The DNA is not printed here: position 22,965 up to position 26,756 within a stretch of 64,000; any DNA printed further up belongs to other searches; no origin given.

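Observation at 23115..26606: Orphan Cas13a-like (type VI) HEPN effector in a gammaproteobacterial defense island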

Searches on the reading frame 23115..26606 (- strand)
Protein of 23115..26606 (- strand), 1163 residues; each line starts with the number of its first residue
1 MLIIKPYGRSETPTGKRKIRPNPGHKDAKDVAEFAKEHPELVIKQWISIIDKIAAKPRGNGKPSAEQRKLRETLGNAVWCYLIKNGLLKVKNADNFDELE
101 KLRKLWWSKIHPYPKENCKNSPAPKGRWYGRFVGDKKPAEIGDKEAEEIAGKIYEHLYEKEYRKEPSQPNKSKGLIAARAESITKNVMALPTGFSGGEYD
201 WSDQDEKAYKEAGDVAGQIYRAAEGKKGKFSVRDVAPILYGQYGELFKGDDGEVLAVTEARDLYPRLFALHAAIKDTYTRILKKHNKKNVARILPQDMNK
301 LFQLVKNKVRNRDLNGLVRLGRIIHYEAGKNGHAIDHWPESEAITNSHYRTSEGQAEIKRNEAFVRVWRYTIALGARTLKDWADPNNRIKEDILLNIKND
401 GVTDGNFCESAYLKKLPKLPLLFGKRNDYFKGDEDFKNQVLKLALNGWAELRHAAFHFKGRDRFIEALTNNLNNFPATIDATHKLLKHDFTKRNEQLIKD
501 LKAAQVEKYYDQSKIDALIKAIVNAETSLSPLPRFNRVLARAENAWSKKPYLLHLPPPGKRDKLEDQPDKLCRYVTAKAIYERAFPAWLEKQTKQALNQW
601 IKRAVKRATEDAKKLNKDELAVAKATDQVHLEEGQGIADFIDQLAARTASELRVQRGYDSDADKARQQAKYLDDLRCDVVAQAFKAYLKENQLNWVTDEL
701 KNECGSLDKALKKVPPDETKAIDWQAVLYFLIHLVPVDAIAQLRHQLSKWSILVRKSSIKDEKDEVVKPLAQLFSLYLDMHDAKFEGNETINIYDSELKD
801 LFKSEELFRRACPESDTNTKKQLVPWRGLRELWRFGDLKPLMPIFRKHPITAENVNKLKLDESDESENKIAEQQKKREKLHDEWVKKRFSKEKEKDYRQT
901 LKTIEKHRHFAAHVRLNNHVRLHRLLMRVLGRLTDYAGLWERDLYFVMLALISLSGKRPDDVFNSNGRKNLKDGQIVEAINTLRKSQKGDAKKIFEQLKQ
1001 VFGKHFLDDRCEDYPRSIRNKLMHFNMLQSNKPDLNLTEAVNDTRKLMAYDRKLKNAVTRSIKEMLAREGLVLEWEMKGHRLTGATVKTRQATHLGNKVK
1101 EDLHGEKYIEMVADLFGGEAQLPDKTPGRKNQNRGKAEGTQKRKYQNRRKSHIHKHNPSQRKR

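Call 6: search_protein_families(library=pfam, proteins=[window:23115-26606:-], max_evalue=1)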
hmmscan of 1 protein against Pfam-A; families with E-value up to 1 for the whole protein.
window:23115-26606:- (1163 aa): 2 families
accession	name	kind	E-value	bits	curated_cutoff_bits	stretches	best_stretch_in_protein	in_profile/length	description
PF23957.1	DUF7286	-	0.043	12.7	27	1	569-695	493-614/1000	Family of unknown function (DUF7286)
PF23216.1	WH_CYT4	-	0.22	12.1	27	0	888-951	10-71/97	Mitochondrial protein cyt-4, winged helix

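Call 7: search_protein_families(library=ncbifam, proteins=[window:23115-26606:-], max_evalue=1)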
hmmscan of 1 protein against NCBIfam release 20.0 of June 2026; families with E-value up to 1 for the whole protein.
window:23115-26606:- (1163 aa): 1 family
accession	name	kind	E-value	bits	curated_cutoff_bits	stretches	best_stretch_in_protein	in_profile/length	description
NF038188.1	cas13A_C2c2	equivalog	4.1e-244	813.4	150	1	1-1116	1-1192/1192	type VI-A CRISPR-associated RNA-guided ribonuclease Cas13a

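Call 8: search_solved_structures(query=window:23115-26606:-, max_evalue=1, show_alignments=3)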
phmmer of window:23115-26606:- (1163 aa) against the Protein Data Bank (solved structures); distinct sequences matched with E-value up to 1: 8.
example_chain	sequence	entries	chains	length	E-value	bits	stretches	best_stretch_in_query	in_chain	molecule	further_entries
7os0_A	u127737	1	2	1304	2.4e-103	350.2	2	13-947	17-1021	Cas13a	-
9mvs_A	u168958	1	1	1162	6.1e-22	80.6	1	823-1110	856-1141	CRISPR-associated endoribonuclease Cas13a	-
5xwy_A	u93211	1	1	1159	6.1e-20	74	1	823-1110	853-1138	A type VI-A CRISPR-Cas RNA-guided RNA ribonuclease, Cas13a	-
5xwp_A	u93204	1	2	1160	6.1e-20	74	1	823-1110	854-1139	Uncharacterized protein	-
6vrc_A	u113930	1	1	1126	3.2e-15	58.4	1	650-1112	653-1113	CRISPR-associated endoribonuclease Cas13a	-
6vrb_A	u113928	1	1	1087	3.9e-15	58.1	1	650-1111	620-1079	CRISPR-associated endoribonuclease Cas13a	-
8zty_A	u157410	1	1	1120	5.1e-15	57.7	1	650-1111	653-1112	CRISPR-associated endoribonuclease Cas13a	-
8ewg_A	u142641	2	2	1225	2.6e-10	42.1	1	861-1112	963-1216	CRISPR-associated endonuclease Cas9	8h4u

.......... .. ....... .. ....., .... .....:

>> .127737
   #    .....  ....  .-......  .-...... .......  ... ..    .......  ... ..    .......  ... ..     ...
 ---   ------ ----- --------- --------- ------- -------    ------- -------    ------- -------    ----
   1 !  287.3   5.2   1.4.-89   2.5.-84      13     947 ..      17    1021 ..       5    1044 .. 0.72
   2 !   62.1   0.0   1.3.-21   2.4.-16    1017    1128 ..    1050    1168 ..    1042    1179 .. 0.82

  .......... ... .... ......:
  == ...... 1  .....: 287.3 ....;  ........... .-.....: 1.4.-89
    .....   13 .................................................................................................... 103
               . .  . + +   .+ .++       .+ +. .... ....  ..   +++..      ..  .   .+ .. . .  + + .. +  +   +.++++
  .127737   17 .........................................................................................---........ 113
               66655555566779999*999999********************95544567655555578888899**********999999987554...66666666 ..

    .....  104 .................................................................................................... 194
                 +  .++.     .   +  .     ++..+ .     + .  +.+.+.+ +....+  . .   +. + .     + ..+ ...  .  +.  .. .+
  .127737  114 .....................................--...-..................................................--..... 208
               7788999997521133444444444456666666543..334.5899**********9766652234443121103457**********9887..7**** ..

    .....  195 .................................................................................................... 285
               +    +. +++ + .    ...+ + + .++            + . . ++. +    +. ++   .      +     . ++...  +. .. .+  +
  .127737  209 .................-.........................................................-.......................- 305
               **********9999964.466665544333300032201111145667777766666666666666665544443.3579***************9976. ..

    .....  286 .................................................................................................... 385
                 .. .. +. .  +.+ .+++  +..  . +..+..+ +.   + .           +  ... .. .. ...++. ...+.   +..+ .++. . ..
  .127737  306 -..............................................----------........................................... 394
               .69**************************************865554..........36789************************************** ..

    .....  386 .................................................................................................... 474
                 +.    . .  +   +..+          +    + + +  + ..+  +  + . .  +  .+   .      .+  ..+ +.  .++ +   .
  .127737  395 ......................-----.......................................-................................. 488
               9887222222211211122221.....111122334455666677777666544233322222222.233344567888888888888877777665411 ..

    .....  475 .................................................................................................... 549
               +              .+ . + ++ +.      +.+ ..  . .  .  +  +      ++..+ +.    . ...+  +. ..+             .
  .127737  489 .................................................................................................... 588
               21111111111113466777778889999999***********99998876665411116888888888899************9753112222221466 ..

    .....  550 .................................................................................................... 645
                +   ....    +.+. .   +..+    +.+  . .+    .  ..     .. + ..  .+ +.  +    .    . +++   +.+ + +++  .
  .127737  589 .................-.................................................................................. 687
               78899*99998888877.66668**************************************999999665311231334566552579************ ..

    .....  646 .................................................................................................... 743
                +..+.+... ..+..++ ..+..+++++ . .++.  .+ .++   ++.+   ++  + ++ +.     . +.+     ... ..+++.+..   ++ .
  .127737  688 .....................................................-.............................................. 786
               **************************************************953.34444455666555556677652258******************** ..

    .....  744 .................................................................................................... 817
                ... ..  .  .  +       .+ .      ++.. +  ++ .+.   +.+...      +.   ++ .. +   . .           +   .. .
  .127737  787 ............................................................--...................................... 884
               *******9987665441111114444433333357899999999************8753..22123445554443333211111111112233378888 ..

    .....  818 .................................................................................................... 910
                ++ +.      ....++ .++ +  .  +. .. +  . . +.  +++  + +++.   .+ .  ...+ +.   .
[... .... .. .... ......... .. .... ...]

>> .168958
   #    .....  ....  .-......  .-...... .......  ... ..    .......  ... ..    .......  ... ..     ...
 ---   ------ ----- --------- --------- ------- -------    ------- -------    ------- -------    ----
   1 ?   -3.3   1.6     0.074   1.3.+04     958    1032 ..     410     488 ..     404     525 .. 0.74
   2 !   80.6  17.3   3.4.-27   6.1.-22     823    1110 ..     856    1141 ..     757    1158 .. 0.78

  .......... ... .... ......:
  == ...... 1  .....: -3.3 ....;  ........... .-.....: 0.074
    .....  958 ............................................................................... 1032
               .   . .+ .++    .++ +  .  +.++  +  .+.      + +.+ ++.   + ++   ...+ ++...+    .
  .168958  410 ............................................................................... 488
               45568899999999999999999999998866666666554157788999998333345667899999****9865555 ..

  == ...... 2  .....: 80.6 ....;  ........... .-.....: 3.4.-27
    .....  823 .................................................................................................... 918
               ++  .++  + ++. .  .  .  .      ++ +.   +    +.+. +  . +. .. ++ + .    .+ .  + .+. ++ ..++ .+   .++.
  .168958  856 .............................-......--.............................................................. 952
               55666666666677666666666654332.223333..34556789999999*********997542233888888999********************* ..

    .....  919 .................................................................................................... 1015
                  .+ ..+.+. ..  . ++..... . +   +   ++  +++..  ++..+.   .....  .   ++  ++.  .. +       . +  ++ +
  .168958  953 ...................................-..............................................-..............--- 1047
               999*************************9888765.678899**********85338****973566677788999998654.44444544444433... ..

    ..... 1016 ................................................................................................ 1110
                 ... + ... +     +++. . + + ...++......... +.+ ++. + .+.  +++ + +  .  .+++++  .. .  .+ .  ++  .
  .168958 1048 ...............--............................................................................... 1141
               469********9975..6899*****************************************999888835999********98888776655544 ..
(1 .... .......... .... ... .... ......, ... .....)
